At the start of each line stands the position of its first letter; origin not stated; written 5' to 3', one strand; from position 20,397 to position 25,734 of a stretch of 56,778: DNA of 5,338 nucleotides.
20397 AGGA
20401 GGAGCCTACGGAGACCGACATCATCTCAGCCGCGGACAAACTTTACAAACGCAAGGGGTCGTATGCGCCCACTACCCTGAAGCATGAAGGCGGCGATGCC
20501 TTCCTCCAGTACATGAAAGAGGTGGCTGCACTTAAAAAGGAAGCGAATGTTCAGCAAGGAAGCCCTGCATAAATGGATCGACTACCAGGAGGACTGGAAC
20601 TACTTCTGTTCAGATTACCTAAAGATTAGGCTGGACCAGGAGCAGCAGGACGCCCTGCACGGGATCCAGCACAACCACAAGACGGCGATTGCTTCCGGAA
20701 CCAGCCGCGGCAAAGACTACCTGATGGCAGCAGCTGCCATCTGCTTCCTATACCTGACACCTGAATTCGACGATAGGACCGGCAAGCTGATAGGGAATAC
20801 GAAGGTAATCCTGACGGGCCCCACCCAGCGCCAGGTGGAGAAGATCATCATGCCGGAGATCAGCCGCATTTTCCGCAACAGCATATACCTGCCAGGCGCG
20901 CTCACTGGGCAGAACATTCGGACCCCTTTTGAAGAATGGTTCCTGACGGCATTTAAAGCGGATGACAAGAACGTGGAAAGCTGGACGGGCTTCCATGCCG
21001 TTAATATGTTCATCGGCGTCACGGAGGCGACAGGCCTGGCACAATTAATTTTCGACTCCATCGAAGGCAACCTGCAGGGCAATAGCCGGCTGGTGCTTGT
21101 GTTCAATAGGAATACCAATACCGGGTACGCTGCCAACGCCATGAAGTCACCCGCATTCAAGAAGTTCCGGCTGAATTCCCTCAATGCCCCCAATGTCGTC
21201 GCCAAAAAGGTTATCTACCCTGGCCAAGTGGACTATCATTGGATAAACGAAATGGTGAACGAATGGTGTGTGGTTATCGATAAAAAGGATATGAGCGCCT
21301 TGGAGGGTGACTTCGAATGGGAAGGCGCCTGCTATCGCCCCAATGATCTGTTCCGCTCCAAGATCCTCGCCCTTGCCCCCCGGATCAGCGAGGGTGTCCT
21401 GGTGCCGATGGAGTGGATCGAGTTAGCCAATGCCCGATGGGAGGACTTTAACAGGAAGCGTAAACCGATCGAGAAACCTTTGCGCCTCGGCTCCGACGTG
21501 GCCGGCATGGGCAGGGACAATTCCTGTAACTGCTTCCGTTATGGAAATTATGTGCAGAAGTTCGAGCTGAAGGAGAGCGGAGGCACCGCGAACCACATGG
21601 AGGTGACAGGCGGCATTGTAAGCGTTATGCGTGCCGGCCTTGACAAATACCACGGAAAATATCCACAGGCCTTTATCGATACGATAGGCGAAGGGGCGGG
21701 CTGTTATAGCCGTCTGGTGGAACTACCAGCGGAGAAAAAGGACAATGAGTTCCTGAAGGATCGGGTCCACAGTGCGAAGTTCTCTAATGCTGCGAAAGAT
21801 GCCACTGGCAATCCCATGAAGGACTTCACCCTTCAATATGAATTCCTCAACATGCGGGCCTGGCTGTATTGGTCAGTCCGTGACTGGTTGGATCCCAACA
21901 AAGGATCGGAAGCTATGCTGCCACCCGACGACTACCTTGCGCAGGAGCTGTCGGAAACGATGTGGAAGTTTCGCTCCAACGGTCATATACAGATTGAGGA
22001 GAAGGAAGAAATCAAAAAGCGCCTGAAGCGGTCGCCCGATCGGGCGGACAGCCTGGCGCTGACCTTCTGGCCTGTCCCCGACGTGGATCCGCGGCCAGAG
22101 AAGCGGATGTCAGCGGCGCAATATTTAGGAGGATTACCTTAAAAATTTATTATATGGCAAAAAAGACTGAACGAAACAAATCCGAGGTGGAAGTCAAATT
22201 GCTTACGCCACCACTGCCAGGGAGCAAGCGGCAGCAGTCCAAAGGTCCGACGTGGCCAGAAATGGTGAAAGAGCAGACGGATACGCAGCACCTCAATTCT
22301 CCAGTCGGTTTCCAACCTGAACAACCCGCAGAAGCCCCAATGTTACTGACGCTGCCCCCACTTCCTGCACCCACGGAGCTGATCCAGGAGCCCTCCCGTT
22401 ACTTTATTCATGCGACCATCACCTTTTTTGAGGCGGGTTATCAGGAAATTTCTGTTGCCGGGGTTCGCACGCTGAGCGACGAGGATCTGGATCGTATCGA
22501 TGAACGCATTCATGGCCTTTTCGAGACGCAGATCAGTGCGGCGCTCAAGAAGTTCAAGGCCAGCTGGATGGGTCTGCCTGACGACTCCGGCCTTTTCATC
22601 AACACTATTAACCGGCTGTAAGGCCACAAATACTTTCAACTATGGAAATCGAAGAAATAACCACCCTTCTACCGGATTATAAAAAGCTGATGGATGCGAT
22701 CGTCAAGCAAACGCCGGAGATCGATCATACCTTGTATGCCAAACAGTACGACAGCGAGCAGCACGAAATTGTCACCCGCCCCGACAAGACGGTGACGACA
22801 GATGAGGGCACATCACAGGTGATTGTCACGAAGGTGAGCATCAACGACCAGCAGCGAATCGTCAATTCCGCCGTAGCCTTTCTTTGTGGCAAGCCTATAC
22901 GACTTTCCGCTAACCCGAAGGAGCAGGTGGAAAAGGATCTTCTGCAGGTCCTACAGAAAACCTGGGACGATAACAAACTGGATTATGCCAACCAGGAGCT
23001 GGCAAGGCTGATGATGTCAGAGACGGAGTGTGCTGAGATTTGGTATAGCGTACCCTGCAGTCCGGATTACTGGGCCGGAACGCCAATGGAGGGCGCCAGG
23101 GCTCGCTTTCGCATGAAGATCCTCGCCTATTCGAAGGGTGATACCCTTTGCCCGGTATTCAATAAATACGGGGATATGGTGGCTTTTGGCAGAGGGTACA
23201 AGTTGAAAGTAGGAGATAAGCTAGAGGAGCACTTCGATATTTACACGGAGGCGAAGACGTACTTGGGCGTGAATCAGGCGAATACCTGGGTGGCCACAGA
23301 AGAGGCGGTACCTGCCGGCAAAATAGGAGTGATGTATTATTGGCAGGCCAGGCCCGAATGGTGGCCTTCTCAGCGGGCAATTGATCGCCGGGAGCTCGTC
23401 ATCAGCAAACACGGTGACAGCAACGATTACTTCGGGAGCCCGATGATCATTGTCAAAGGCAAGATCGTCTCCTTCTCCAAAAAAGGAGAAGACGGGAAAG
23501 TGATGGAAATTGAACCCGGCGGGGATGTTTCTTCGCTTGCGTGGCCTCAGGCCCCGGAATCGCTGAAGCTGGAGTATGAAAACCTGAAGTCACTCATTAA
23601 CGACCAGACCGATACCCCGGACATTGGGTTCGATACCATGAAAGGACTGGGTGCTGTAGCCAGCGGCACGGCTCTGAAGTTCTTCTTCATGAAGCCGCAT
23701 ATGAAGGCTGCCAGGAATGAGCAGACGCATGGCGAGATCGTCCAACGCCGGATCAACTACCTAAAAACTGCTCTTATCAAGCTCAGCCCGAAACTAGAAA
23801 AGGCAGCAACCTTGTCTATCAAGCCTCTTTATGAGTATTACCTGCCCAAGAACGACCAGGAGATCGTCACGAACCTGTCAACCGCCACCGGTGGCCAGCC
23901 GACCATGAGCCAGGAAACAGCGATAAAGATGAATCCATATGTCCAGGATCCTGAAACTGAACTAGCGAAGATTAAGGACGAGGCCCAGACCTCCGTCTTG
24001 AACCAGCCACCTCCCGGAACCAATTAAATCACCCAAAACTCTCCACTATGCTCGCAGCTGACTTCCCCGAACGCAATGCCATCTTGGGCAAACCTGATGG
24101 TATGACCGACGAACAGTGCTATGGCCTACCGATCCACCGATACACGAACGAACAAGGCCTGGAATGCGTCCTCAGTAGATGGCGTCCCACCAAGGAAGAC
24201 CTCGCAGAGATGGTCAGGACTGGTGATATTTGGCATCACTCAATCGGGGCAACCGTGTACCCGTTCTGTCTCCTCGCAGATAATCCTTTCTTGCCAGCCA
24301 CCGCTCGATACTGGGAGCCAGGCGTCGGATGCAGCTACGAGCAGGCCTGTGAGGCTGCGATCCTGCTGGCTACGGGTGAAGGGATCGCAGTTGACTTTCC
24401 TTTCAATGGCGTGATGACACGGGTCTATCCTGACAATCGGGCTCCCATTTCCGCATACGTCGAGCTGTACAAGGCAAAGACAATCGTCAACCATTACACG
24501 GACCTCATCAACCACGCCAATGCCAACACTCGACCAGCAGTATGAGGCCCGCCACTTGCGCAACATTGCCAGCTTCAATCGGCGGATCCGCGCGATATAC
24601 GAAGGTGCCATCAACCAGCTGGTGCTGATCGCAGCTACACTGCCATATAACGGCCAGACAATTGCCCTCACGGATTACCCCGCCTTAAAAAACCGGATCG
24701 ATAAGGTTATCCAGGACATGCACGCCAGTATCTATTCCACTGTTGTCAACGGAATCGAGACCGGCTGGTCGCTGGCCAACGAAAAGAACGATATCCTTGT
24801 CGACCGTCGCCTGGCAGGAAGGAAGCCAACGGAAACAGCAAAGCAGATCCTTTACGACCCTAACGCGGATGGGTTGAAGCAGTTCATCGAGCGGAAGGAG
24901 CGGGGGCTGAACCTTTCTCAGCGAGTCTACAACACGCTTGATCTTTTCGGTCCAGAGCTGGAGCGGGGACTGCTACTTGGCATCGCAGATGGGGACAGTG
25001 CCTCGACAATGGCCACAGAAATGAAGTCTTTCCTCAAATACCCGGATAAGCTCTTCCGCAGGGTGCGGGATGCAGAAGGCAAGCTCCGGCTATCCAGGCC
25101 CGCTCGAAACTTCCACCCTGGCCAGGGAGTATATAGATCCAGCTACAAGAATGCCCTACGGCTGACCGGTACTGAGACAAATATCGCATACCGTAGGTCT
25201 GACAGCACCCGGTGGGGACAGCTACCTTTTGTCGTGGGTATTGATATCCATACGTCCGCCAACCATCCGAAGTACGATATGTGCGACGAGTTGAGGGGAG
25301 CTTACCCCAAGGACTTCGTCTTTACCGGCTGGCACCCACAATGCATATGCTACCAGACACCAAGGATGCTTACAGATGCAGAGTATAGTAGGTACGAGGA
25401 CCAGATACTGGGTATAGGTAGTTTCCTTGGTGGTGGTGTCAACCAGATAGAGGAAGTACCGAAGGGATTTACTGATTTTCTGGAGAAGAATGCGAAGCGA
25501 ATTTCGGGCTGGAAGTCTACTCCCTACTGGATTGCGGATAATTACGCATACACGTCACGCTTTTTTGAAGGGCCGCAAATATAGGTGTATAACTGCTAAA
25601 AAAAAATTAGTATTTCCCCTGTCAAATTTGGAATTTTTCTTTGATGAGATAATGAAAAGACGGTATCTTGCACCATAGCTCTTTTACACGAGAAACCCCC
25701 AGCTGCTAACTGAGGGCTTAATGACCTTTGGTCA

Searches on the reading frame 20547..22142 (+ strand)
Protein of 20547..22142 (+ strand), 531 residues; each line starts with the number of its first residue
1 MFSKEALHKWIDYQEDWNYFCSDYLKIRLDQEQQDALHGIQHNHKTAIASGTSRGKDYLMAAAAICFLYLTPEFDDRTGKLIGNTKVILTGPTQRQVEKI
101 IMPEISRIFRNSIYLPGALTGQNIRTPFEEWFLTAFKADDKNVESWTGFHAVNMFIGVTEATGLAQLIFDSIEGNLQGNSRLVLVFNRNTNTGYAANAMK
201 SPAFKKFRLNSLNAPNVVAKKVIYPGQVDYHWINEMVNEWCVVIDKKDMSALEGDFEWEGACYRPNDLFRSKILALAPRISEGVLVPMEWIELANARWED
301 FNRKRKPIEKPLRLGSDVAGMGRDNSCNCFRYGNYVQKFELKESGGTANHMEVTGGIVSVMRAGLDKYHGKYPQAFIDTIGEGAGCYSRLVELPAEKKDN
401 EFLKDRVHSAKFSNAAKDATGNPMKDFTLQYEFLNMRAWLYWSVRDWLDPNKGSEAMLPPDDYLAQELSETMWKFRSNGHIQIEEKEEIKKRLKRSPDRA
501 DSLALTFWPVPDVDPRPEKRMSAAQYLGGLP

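Call 47: search_protein_families(library=phrogs, proteins=[window:20547-22142:+], max_evalue=0.001)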
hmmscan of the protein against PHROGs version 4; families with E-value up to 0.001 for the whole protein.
window:20547-22142:+ (531 aa): 2 families
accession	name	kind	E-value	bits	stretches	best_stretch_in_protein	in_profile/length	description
phrog_2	-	head and packaging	7e-20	72.4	1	19-514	256-596/807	terminase large subunit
phrog_5902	-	unknown function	3e-13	50.8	1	12-217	17-230/359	-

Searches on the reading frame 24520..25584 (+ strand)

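Call 47: search_protein_families(library=phrogs, proteins=[window:24520-25584:+], max_evalue=0.001)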
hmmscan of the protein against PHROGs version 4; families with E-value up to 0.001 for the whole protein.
window:24520-25584:+ (354 aa): 8 families
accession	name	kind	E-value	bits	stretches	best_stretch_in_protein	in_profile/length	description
phrog_35295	-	unknown function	3.6e-96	324.5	1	6-348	13-375/794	-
phrog_16625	-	moron, auxiliary metabolic gene and host takeover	1.7e-68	232.9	2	196-343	226-377/869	Bxa ADP-ribosyl transferase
phrog_7625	-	head and packaging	1.9e-43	150.1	1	7-344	8-312/504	head morphogenesis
phrog_1657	-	head and packaging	1.2e-20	75.1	1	20-282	34-298/337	head morphogenesis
phrog_115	-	head and packaging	2e-15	58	1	50-281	120-316/665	minor head protein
phrog_25879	-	head and packaging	1.6e-05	25.8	0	211-286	74-152/173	head morphogenesis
phrog_21401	-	tail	2.1e-05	24.2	1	197-286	189-278/566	pilot protein for DNA ejection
phrog_4728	-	head and packaging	2.3e-05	24.4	1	116-284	157-301/591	head morphogenesis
